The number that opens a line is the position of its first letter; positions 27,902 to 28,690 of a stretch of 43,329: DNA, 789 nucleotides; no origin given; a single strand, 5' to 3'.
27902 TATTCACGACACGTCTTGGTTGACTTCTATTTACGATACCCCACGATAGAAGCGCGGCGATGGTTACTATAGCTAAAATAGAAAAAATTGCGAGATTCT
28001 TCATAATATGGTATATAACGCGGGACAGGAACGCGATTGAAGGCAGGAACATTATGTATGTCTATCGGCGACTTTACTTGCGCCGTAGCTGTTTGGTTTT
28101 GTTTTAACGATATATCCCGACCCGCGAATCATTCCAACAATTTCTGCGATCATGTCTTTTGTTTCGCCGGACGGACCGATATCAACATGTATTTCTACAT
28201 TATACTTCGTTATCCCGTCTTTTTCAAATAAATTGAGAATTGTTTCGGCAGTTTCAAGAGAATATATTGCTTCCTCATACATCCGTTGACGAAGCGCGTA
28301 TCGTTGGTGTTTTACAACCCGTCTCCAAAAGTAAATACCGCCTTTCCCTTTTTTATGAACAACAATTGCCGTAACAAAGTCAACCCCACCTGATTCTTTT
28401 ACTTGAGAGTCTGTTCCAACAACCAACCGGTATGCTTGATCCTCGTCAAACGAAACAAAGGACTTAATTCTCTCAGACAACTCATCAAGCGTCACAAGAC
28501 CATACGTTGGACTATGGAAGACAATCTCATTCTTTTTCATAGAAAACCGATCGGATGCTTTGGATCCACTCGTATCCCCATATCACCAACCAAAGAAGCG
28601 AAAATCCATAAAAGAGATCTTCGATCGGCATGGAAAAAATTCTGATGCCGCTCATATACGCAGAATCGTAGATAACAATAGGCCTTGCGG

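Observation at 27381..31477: Translationally coupled carotenoid cluster in an otherwise streamlined, CPR-like neighbourhood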

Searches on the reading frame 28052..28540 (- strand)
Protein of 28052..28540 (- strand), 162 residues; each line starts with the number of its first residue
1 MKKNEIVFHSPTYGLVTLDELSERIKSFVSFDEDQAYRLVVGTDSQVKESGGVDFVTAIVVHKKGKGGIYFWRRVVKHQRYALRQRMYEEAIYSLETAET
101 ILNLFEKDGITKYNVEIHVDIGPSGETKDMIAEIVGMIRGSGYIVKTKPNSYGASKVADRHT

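Call 3: search_protein_families(library=pfam, proteins=[window:28052-28540:-], max_evalue=0.01)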
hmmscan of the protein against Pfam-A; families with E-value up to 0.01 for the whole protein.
window:28052-28540:- (162 aa): 1 family
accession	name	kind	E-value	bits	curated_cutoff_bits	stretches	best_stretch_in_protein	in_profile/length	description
PF04308.18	RNaseH_like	-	3.8e-48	163.5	25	1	21-162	2-144/145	Ribonuclease H-like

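Call 4: search_protein_families(library=ncbifam, proteins=[window:28052-28540:-], max_evalue=0.01)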
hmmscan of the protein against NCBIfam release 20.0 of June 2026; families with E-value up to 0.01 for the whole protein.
window:28052-28540:- (162 aa): 0 families

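Call 43: search_solved_structures(query=window:28052-28540:-, max_evalue=1)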
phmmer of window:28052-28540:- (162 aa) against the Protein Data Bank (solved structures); distinct sequences matched with E-value up to 1: 3.
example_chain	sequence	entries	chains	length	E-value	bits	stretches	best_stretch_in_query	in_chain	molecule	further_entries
8cyk_B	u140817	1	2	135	0.5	13.4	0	13-52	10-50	HALC1_878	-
6ztg_A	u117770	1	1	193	0.66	13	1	126-155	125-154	Cell division protein DedD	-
6c2u_A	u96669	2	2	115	0.88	12.6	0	110-138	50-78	phosphate-loop protein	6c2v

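Call 45: find_homologous_proteins(query=window:28052-28540:-)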
Query window:28052-28540:- (162 aa): 2052 proteins with E <= 0.001 among 2112 candidates; the best 120 are listed.
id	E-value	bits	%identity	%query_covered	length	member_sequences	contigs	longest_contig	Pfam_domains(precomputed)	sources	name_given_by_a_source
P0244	4.5e-101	353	100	100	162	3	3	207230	PF04308.19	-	-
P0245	6.3e-74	265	74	96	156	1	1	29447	PF04308.19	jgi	jgi:predicted RNase H-related nuclease YkuK (DUF458 family)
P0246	2.1e-66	240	69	96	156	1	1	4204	PF04308.19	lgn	-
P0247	2.6e-66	240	71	96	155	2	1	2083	PF04308.19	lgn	-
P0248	6.0e-65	236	68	96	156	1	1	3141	PF04308.19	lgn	-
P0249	5.6e-64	232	69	96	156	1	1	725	PF04308.19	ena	-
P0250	1.4e-62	228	69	96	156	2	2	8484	PF04308.19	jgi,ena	jgi:predicted RNase H-related nuclease YkuK (DUF458 family)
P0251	1.8e-62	228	65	96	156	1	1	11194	PF04308.19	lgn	-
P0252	2.5e-62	227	65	98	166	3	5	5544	PF04308.19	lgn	-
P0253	4.0e-62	226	66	96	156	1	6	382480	PF04308.19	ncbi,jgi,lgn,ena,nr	ncbi:MAG TPA: ribonuclease H-like YkuK family protein [Patescibacteria group bacterium]|nr:ribonucle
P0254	4.4e-62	226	73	88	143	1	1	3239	PF04308.19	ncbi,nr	ncbi:MAG: ribonuclease H-like YkuK family protein [Patescibacteria group bacterium]|nr:ribonuclease 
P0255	6.1e-62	226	65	96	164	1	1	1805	PF04308.19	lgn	-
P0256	6.1e-62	226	67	98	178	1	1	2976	PF04308.19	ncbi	-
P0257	9.7e-62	225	68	96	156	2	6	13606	PF04308.19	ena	-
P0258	9.8e-62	225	65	96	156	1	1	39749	PF04308.19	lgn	-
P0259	1.6e-61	225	65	96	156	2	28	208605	PF04308.19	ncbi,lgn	-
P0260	1.7e-61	224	67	96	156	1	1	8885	PF04308.19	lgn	-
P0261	2.2e-61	224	67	96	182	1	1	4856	PF04308.19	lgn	-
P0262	2.6e-61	224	69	96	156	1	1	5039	PF04308.19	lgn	-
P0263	3.5e-61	223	67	96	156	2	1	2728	PF04308.19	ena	-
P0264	3.7e-61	223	65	96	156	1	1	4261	PF04308.19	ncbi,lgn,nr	ncbi:MAG: ribonuclease H-like YkuK family protein [bacterium]|nr:ribonuclease H-like YkuK family pro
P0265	5.0e-61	223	66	96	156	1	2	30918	PF04308.19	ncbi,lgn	-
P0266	5.3e-61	223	66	96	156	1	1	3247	PF04308.19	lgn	-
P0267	5.5e-61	223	67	96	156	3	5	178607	PF04308.19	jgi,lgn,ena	jgi:predicted RNase H-related nuclease YkuK (DUF458 family)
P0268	1.3e-60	222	65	96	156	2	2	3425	PF04308.19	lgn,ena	-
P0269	1.3e-60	222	67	96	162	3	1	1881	PF04308.19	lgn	-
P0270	1.4e-60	222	67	96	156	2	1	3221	PF04308.19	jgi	jgi:hypothetical protein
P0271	1.4e-60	221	67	96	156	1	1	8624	PF04308.19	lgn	-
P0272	1.4e-60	221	63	96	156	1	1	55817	PF04308.19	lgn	-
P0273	1.5e-60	221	66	96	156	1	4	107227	PF04308.19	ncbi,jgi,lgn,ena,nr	ncbi:ribonuclease H-like YkuK family protein [Patescibacteria group bacterium]|nr:ribonuclease H-lik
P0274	1.7e-60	221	67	96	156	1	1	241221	PF04308.19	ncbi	-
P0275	2.1e-60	221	64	96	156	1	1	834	PF04308.19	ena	-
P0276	2.2e-60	221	67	96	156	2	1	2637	PF04308.19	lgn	-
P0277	2.5e-60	221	64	98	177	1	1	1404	PF04308.19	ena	-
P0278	2.5e-60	221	67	96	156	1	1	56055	PF04308.19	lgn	-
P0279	2.6e-60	221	66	96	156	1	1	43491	PF04308.19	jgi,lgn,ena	-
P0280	2.7e-60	221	63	96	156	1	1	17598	PF04308.19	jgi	-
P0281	2.7e-60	221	65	96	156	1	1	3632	PF04308.19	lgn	-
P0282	3.6e-60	220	67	96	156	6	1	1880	PF04308.19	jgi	jgi:predicted RNase H-related nuclease YkuK (DUF458 family)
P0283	3.6e-60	220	66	96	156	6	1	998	PF04308.19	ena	-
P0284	3.6e-60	220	60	100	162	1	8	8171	PF04308.19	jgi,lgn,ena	jgi:predicted RNase H-related nuclease YkuK (DUF458 family)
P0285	3.8e-60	220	66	96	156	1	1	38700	PF04308.19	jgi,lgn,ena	-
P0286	3.9e-60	220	67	96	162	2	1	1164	PF04308.19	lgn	-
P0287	4.3e-60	220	65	97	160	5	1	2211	PF04308.19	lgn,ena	-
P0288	4.9e-60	220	65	96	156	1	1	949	PF04308.19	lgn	-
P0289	5.4e-60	220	66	96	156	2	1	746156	PF04308.19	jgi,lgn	-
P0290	5.4e-60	220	65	96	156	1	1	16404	PF04308.19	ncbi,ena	-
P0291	5.5e-60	220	65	96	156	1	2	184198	PF04308.19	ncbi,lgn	-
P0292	6.3e-60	219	65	96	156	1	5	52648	PF04308.19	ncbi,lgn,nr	ncbi:ribonuclease H-like YkuK family protein [Candidatus Gottesmanbacteria bacterium]|nr:ribonucleas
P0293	6.7e-60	219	62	96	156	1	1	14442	PF04308.19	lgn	-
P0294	6.7e-60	219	64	96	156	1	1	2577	PF04308.19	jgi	jgi:uncharacterized protein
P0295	6.9e-60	219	65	96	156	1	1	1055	PF04308.19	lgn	-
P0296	7.1e-60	219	65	96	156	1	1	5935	PF04308.19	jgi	jgi:predicted RNase H-related nuclease YkuK (DUF458 family)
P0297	7.2e-60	219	65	96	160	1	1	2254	PF04308.19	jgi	jgi:predicted RNase H-related nuclease YkuK (DUF458 family)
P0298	8.2e-60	219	66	96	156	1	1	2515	PF04308.19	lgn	-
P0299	9.7e-60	219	65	96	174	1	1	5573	PF04308.19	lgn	-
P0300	9.9e-60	219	66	96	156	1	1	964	PF04308.19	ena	-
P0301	1.0e-59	219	65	96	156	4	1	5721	PF04308.19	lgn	-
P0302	1.1e-59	219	65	96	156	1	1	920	PF04308.19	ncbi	-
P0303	1.1e-59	219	65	98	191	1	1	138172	PF04308.19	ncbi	-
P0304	1.2e-59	218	65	96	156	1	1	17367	PF04308.19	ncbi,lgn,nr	ncbi:ribonuclease H-like YkuK family protein [Candidatus Gottesmanbacteria bacterium]|nr:ribonucleas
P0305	1.2e-59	218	66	96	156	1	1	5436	PF04308.19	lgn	-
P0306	1.4e-59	218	65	96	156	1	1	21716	PF04308.19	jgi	jgi:uncharacterized protein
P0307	1.5e-59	218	65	96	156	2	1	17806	PF04308.19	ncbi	-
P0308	1.5e-59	218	63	96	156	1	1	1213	PF04308.19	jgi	jgi:uncharacterized protein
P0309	1.5e-59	218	67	96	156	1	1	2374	PF04308.19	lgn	-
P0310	1.6e-59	218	65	96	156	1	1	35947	PF04308.19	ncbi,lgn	-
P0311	1.6e-59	218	67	96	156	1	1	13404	PF04308.19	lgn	-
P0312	1.8e-59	218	66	98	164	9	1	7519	PF04308.19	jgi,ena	-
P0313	1.9e-59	218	65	96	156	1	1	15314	PF04308.19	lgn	-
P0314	1.9e-59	218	65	96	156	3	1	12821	PF04308.19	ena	-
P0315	1.9e-59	218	64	97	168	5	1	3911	PF04308.19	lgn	-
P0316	2.1e-59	218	63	96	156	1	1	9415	PF04308.19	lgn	-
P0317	2.1e-59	218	64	96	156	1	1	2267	PF04308.19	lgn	-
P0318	2.1e-59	218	65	96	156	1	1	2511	PF04308.19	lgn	-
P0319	2.5e-59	217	65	96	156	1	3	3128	PF04308.19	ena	-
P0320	2.6e-59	217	65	96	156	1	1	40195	PF04308.19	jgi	jgi:predicted RNase H-related nuclease YkuK (DUF458 family)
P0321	2.6e-59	217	64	96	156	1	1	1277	PF04308.19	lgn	-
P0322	2.6e-59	217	65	96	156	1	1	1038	PF04308.19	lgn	-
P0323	2.6e-59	217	64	96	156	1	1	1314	PF04308.19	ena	-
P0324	2.9e-59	217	63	96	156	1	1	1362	PF04308.19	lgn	-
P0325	3.0e-59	217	64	97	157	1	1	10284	PF04308.19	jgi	-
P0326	3.3e-59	217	65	96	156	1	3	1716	PF04308.19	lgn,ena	-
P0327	3.3e-59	217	65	96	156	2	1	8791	PF04308.19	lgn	-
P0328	3.5e-59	217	65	96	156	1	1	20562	PF04308.19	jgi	jgi:predicted RNase H-related nuclease YkuK (DUF458 family)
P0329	3.6e-59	217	65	96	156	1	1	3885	PF04308.19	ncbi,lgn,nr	ncbi:ribonuclease H-like YkuK family protein [Candidatus Gottesmanbacteria bacterium]|nr:ribonucleas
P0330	3.6e-59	217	65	96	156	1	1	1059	PF04308.19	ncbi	-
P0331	3.8e-59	217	67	96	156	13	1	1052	PF04308.19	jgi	-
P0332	3.8e-59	217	60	96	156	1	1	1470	PF04308.19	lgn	-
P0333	4.2e-59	217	63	96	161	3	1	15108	PF04308.19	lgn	-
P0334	4.3e-59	217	65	96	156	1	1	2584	PF04308.19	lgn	-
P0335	4.4e-59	217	64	96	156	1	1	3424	PF04308.19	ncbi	-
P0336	4.6e-59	217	65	96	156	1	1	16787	PF04308.19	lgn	-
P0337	4.6e-59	217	65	96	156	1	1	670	PF04308.19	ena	-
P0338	4.7e-59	217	65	96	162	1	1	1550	PF04308.19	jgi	-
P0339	4.8e-59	216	63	96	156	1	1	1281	PF04308.19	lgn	-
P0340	4.8e-59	216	65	96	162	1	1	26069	PF04308.19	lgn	-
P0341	4.9e-59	216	63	96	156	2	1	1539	PF04308.19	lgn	-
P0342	5.0e-59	216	63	96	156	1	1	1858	PF04308.19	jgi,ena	-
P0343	5.1e-59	216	66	96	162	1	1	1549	PF04308.19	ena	-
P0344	5.2e-59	216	65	96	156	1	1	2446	PF04308.19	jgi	jgi:predicted RNase H-related nuclease YkuK (DUF458 family)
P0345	5.3e-59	216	66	96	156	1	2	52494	PF04308.19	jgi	jgi:predicted RNase H-related nuclease YkuK (DUF458 family)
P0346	5.6e-59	216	66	96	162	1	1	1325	PF04308.19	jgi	-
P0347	6.3e-59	216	65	96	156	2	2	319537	PF04308.19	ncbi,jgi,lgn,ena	-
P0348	6.4e-59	216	65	96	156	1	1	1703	PF04308.19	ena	-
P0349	6.7e-59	216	62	96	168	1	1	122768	PF04308.19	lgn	-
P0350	6.9e-59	216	65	96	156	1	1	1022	PF04308.19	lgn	-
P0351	6.9e-59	216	65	96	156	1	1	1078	PF04308.19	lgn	-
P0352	7.1e-59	216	64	96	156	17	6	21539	PF04308.19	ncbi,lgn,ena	ncbi:MAG: ribonuclease H-like YkuK family protein [Patescibacteria group bacterium]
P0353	7.2e-59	216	65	96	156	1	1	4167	PF04308.19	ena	-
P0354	7.4e-59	216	65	96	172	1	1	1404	PF04308.19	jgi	jgi:predicted RNase H-related nuclease YkuK (DUF458 family)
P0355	8.0e-59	216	65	97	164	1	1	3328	PF04308.19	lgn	-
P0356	8.1e-59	216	65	96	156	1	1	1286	PF04308.19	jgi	jgi:uncharacterized protein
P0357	8.8e-59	216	65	96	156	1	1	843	PF04308.19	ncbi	-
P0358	8.9e-59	216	63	96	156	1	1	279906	PF04308.19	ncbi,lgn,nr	ncbi:ribonuclease H-like YkuK family protein [Patescibacteria group bacterium]|nr:ribonuclease H-lik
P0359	9.3e-59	216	64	96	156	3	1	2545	PF04308.19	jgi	jgi:predicted RNase H-related nuclease YkuK (DUF458 family)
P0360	9.3e-59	216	65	96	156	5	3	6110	PF04308.19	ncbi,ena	ncbi:MAG: ribonuclease H-like YkuK family protein [Patescibacteria group bacterium]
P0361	9.6e-59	216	64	96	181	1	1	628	PF04308.19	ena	-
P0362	9.8e-59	215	64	96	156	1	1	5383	PF04308.19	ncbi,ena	-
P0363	9.9e-59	215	66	96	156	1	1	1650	PF04308.19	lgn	-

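Call 46: find_encoding_contigs(protein=P0245, flank=8000, max_places=1)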
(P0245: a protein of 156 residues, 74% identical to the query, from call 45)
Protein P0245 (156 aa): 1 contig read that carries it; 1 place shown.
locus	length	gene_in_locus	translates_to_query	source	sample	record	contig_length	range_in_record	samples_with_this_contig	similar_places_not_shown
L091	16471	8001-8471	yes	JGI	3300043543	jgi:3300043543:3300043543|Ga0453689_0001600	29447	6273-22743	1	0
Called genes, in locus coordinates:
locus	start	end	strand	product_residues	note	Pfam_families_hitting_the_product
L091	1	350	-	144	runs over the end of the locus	PF01467:CTP_transf_like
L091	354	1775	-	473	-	PF12229:PG_binding_4, PF04294:VanW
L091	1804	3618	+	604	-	PF01547:SBP_bac_1, PF13416:SBP_bac_8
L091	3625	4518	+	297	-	-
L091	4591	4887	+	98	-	PF00166:Cpn10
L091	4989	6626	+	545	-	PF00118:Cpn60_TCP1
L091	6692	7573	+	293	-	PF00561:Abhydrolase_1 (faint), PF12146:Hydrolase_4, PF12697:Abhydrolase_6 (weak), PF08538:DUF1749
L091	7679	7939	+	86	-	PF00076:RRM_1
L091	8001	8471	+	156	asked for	PF04308:RNaseH_like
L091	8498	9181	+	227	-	-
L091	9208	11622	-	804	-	PF00912:Transgly, PF00905:Transpeptidase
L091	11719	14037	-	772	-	PF00912:Transgly, PF00905:Transpeptidase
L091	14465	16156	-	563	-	-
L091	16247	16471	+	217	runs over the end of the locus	PF00081:Sod_Fe_N, PF02777:Sod_Fe_C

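Call 47: find_encoding_contigs(protein=P0291, flank=8000, max_places=1)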
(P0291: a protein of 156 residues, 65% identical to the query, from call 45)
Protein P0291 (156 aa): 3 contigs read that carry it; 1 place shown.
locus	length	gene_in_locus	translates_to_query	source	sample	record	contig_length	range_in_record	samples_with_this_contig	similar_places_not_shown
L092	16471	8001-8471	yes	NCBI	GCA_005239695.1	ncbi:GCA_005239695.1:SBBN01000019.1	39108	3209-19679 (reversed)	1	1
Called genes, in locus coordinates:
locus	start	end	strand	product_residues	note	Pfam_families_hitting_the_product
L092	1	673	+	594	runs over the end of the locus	PF01807:Zn_ribbon_DnaG, PF08275:DNAG_N, PF01751:Toprim, PF13155:Toprim_2, PF13662:Toprim_4, PF10410:DnaB_bind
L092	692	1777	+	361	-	PF03979:Sigma70_r1_1 (faint), PF00140:Sigma70_r1_2, PF04542:Sigma70_r2, PF04539:Sigma70_r3, PF04545:Sigma70_r4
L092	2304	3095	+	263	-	-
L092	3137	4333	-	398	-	-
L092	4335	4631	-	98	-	-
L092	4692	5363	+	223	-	-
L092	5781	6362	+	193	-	-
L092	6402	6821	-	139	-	-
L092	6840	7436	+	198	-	-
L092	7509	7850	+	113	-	PF00076:RRM_1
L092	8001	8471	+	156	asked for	PF04308:RNaseH_like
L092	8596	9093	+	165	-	-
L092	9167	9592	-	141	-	PF01850:PIN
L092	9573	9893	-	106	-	-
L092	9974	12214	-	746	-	PF00912:Transgly, PF00905:Transpeptidase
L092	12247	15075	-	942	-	-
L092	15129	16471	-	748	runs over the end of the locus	PF00912:Transgly, PF00905:Transpeptidase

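Call 48: find_encoding_contigs(protein=P0289, flank=8000, max_places=1)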
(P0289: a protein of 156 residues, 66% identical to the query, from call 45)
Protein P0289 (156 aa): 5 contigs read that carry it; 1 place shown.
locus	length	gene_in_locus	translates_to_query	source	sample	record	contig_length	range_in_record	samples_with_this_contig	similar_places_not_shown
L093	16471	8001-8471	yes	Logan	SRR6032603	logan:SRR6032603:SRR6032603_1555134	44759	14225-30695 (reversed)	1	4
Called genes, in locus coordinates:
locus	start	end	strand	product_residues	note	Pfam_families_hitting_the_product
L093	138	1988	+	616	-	PF00009:GTP_EFTU, PF01926:MMR_HSR1 (weak), PF03144:GTP_EFTU_D2, PF22042:EF-G_D2 (faint), PF00679:EFG_C, PF21018:BipA_C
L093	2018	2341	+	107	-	PF00293:NUDIX (weak)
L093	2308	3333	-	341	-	PF02547:Queuosine_synth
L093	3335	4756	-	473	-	PF01053:Cys_Met_Meta_PP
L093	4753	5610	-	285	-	PF27100:DcsG_N, PF02955:GSH-S_ATP (weak)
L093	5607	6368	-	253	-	PF02673:BacA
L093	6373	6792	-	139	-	-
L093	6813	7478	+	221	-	-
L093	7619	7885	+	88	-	PF00076:RRM_1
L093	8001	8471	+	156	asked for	PF04308:RNaseH_like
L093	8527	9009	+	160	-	-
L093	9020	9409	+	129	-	PF13473:Cupredoxin_1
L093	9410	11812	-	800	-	PF00912:Transgly, PF00905:Transpeptidase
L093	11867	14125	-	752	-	PF00912:Transgly, PF00905:Transpeptidase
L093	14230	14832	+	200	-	PF00081:Sod_Fe_N, PF02777:Sod_Fe_C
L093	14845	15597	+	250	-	PF13672:PP2C_2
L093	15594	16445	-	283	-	PF01048:PNP_UDP_1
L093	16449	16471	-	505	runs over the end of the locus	PF00117:GATase, PF07722:Peptidase_C26 (weak), PF02540:NAD_synthase (faint), PF00958:GMP_synt_C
